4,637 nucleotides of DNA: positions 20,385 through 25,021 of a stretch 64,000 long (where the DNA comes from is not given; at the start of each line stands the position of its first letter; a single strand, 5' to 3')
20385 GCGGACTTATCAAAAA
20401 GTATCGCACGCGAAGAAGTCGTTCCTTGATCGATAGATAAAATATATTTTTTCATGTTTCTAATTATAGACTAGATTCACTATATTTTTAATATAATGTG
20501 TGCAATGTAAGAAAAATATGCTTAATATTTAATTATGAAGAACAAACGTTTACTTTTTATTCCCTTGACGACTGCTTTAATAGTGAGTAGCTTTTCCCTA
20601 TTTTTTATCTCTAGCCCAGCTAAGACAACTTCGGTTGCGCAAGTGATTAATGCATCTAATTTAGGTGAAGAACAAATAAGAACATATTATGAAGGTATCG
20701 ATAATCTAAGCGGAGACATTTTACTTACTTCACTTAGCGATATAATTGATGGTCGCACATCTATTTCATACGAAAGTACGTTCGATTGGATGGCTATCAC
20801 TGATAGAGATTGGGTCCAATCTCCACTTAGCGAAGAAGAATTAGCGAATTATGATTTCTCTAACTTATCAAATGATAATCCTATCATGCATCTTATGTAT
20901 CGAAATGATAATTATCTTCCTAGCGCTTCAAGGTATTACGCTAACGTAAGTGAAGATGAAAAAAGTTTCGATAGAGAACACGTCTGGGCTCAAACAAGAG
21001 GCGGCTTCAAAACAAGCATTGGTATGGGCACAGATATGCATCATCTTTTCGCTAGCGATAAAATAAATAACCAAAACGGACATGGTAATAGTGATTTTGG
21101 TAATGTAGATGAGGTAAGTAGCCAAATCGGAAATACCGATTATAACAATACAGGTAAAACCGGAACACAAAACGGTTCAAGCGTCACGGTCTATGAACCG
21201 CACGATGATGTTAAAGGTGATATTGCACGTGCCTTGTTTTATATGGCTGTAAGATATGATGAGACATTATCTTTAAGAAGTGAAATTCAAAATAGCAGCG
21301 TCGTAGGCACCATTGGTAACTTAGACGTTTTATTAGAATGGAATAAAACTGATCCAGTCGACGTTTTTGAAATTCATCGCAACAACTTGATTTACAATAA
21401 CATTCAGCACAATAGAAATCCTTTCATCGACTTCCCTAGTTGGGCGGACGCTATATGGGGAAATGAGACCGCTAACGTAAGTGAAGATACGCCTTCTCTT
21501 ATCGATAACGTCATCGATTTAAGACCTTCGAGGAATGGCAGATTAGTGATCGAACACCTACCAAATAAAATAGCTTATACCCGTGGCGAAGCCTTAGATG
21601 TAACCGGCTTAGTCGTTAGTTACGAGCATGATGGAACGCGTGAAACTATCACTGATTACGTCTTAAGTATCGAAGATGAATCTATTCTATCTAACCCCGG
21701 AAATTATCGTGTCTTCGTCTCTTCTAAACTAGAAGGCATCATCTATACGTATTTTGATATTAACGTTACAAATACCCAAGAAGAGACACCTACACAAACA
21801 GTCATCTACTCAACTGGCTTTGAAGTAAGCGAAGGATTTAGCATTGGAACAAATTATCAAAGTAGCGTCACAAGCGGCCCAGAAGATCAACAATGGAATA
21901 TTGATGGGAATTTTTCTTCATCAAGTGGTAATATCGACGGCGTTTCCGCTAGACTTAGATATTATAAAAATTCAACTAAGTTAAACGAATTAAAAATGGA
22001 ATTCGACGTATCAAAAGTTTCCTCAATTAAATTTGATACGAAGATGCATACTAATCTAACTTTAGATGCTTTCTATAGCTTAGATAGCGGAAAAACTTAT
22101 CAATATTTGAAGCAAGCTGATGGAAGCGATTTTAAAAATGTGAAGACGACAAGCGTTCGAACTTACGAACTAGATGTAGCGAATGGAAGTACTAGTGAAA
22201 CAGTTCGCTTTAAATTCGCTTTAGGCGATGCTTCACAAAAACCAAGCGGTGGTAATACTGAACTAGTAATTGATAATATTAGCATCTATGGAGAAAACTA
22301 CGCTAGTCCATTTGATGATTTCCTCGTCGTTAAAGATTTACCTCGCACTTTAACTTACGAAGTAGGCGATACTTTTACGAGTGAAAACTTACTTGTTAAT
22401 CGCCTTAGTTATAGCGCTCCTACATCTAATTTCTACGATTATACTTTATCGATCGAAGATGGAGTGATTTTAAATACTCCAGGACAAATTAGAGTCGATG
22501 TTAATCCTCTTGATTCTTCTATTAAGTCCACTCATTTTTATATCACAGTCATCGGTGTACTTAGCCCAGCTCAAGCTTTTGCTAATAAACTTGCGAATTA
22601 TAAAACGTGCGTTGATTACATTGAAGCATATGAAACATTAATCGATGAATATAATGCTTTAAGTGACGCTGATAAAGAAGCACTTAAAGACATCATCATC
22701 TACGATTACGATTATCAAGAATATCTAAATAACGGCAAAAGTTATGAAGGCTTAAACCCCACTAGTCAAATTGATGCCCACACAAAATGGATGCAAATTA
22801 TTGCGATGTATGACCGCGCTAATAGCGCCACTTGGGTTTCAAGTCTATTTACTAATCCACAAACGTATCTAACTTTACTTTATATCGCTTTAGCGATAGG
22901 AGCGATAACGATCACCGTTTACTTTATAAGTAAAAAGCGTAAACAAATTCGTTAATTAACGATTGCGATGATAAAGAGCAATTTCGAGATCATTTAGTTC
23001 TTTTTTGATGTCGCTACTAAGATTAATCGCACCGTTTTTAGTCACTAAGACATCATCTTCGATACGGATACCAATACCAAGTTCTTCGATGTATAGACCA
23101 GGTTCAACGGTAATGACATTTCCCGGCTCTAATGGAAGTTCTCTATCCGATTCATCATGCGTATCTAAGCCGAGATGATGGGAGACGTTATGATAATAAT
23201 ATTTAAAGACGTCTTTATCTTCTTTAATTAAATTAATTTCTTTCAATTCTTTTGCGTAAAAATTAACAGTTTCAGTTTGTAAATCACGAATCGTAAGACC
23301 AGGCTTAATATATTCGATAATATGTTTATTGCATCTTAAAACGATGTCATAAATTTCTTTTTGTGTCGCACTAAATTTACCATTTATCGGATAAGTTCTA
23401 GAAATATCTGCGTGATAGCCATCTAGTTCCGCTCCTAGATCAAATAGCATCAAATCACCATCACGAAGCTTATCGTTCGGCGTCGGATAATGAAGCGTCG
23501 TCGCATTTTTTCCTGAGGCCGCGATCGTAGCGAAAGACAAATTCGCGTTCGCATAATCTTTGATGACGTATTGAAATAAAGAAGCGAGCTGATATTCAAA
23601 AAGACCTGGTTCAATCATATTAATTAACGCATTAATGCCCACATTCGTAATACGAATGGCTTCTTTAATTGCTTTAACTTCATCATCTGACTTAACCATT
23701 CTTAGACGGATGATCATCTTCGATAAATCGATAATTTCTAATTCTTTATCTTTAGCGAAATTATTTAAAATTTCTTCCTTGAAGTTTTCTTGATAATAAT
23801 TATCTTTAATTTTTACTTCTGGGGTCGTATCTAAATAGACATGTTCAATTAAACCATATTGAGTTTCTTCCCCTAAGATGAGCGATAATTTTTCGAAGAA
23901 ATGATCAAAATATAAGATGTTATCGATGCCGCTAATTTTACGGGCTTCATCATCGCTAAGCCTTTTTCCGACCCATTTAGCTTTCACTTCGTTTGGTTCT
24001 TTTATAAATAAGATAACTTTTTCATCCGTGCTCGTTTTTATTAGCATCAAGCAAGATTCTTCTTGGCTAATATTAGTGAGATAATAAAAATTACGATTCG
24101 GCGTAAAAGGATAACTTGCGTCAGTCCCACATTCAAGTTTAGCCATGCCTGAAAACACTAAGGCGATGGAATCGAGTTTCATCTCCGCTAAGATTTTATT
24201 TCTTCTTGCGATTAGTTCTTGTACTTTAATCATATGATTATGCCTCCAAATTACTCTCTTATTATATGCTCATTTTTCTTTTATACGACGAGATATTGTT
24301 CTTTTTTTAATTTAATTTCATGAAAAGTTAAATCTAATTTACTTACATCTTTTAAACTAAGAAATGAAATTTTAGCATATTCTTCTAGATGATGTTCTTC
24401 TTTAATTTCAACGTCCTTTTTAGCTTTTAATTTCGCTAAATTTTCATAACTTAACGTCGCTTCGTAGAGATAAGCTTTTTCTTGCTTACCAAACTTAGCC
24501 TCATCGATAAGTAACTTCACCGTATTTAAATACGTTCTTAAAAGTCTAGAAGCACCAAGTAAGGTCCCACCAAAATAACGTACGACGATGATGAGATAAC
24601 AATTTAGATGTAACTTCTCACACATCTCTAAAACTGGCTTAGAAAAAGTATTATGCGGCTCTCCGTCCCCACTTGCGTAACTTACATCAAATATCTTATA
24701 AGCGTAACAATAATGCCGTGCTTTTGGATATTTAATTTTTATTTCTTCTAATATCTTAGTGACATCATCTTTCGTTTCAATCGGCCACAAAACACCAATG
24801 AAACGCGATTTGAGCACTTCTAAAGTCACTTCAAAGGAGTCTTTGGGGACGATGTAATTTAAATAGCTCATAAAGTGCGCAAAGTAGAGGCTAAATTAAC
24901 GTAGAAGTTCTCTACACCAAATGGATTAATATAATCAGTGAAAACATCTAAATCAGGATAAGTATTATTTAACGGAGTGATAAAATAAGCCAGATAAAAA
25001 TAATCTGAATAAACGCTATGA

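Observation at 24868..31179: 2103-aa membrane-anchored protein with a strikingly regular ~218-aa two-motif repeat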

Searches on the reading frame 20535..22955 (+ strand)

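Call 8: search_protein_families(library=pfam, proteins=[window:20535-22955:+], max_evalue=0.001)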
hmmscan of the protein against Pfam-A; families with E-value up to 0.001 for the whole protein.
window:20535-22955:+ (806 aa): 1 family
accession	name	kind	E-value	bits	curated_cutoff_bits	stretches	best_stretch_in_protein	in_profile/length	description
PF04231.19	Endonuclease_1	-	5.1e-38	131.6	25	1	63-301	5-234/235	Endonuclease I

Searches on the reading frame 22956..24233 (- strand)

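Call 8: search_protein_families(library=pfam, proteins=[window:22956-24233:-], max_evalue=0.001)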
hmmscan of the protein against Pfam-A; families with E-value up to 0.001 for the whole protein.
window:22956-24233:- (425 aa): 3 families
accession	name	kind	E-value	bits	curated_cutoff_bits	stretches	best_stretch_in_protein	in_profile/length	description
PF00557.29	Peptidase_M24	-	1.4e-56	192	23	1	188-399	2-208/208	Metallopeptidase family M24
PF05195.22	AMP_N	-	1.7e-25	89.5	24.6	1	9-122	3-116/121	Aminopeptidase P, N-terminal domain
PF21216.2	PepQ_N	-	4e-06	27.2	27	1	4-76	7-78/152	Xaa-Pro dipeptidase, N-terminal domain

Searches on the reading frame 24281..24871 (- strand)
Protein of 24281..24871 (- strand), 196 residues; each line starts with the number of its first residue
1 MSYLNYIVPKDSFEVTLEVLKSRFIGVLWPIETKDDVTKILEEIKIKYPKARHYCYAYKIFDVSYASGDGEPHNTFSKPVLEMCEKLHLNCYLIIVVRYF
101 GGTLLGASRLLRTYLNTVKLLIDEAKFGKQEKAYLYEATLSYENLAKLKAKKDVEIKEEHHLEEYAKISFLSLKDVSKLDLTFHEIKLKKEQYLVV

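Call 8: search_protein_families(library=pfam, proteins=[window:24281-24871:-], max_evalue=0.001)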
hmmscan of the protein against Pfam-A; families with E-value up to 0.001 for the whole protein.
window:24281-24871:- (196 aa): 1 family
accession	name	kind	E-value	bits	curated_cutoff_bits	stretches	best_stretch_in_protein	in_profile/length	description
PF01205.25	UPF0029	-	1.3e-26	93.1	27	1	21-120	2-105/107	Uncharacterized protein family UPF0029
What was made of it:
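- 24868..24871 (-): ATGA overlap of the giant gene's stop codon with the start of yigZ (UPF0029/IMPACT_N gene 24281..24871). Pfam hit for the downstream ORF (call 8).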
